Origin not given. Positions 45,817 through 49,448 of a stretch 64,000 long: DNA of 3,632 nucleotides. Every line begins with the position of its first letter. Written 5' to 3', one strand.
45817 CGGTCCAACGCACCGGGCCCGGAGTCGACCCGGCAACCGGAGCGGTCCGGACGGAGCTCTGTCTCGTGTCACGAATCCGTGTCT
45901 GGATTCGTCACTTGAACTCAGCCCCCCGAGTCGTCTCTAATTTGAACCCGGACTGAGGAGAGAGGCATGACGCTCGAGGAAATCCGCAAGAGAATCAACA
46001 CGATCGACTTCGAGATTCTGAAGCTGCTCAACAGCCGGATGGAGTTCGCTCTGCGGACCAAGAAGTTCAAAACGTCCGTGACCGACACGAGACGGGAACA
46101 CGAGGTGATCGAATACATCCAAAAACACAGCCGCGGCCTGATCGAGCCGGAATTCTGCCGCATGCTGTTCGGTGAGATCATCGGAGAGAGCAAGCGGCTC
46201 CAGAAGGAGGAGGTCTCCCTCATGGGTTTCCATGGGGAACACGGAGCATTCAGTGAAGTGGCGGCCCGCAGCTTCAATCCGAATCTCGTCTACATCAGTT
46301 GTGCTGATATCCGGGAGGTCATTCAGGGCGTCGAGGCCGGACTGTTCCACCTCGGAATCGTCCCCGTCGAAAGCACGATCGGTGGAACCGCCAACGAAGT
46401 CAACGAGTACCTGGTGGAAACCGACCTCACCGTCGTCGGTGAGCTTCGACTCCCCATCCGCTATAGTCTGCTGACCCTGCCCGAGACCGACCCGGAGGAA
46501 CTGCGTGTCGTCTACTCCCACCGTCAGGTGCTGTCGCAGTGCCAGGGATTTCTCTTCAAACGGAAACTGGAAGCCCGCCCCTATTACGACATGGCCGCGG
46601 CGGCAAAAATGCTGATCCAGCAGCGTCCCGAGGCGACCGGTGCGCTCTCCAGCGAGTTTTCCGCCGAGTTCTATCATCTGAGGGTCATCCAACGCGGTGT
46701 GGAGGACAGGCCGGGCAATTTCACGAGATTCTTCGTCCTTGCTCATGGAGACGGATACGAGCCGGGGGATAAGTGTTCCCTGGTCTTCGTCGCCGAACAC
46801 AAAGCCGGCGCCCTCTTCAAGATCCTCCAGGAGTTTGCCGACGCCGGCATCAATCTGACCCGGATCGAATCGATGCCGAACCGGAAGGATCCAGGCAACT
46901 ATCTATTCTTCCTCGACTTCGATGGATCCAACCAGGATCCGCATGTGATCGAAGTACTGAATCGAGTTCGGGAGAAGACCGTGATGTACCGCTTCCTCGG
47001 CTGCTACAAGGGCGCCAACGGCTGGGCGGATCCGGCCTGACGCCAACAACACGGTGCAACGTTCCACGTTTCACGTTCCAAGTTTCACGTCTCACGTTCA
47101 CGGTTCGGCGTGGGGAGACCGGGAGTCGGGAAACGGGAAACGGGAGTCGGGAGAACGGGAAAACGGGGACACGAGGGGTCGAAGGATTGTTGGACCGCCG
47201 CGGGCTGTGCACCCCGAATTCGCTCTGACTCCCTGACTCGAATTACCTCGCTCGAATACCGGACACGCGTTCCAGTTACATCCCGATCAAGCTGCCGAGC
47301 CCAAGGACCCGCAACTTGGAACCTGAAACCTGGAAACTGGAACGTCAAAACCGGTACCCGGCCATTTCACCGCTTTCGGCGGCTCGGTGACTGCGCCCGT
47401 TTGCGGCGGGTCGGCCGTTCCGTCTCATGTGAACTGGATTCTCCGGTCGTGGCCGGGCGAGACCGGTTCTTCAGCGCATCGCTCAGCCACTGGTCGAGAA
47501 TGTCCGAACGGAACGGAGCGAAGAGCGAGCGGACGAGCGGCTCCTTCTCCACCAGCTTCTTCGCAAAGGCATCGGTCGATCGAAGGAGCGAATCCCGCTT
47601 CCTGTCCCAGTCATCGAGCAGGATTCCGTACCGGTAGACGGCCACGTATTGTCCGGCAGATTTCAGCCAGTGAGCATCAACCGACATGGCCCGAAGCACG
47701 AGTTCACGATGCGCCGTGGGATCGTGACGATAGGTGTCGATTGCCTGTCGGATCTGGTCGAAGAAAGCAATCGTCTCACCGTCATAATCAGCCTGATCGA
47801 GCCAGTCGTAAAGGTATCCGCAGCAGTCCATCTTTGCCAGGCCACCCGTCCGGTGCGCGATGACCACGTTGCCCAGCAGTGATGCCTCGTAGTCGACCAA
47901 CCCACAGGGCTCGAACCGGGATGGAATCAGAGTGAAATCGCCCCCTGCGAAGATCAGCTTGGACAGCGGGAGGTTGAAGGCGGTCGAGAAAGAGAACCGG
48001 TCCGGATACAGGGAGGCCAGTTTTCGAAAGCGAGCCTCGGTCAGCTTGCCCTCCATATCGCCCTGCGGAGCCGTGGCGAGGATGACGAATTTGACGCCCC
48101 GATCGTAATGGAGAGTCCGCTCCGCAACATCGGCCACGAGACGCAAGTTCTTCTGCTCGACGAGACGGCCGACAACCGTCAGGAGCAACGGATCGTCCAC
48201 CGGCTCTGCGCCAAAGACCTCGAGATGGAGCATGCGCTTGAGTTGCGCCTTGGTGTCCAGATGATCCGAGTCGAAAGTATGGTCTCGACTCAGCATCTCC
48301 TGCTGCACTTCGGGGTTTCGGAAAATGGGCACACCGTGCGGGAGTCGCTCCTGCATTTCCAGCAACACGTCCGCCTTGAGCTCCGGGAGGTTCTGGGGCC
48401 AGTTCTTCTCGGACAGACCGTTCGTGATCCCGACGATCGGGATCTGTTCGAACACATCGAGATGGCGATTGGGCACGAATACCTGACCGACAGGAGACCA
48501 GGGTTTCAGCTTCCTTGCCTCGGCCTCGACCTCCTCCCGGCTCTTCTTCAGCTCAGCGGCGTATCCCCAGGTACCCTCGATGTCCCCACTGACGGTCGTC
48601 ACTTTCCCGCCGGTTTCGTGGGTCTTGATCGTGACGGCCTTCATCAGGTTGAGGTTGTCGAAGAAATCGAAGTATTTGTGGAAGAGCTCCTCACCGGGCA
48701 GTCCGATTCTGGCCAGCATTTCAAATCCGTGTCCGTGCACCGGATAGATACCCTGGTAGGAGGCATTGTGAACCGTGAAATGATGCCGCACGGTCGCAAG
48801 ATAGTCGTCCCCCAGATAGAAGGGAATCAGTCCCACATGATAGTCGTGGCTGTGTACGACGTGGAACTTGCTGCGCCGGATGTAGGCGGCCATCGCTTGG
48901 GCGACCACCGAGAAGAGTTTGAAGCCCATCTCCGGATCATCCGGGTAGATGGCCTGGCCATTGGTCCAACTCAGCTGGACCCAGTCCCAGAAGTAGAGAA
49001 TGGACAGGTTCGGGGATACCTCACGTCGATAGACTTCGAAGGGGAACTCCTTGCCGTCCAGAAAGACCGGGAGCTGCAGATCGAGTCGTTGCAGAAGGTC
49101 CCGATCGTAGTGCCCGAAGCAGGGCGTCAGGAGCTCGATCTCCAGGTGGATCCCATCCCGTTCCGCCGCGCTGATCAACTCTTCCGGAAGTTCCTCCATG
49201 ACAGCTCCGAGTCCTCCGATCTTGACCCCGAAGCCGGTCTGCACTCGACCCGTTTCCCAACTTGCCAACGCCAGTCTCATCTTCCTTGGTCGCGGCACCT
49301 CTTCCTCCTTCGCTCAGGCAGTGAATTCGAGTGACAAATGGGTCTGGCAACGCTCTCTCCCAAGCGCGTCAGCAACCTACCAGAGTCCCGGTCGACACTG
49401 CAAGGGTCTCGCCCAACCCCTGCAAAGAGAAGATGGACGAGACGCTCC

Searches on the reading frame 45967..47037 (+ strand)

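Call 50: search_protein_families(library=pfam, proteins=[window:45967-47037:+], max_evalue=0.00001)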
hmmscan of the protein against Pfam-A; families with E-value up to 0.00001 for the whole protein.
window:45967-47037:+ (357 aa): 3 families
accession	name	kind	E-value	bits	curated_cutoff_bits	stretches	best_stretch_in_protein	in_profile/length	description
PF00800.23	PDT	-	2.3e-46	158.3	25.2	1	87-260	2-178/181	Prephenate dehydratase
PF01817.26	CM_2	-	5.7e-14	52.5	27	1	6-80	1-80/80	Chorismate mutase type II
PF01842.31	ACT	-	1.2e-10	41.4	27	1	272-335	3-65/66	ACT domain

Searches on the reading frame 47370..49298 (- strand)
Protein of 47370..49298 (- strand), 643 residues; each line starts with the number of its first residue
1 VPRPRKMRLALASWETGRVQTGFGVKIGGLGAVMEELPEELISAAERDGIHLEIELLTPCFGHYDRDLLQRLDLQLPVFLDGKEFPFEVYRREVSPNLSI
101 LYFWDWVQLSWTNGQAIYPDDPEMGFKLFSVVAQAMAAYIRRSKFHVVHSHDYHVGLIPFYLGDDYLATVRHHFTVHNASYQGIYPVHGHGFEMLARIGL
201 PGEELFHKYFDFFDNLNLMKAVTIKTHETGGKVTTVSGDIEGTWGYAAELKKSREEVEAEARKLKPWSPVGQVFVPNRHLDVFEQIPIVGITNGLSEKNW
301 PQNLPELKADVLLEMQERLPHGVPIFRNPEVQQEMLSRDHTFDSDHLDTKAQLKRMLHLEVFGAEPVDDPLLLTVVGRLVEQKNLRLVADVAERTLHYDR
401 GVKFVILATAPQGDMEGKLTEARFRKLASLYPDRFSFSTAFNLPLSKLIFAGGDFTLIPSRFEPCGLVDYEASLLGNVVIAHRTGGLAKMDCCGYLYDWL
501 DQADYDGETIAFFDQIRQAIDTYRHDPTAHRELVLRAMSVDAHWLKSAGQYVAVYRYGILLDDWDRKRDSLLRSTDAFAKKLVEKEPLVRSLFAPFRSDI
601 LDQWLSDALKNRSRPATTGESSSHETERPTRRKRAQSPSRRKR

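Call 50: search_protein_families(library=pfam, proteins=[window:47370-49298:-], max_evalue=0.00001)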
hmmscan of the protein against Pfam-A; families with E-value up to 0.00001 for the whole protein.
window:47370-49298:- (643 aa): 1 family
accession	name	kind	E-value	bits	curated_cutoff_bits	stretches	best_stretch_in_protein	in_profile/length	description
PF08323.17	Glyco_transf_5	-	2.3e-22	80.3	22.7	1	23-237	12-217/239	Starch synthase catalytic domain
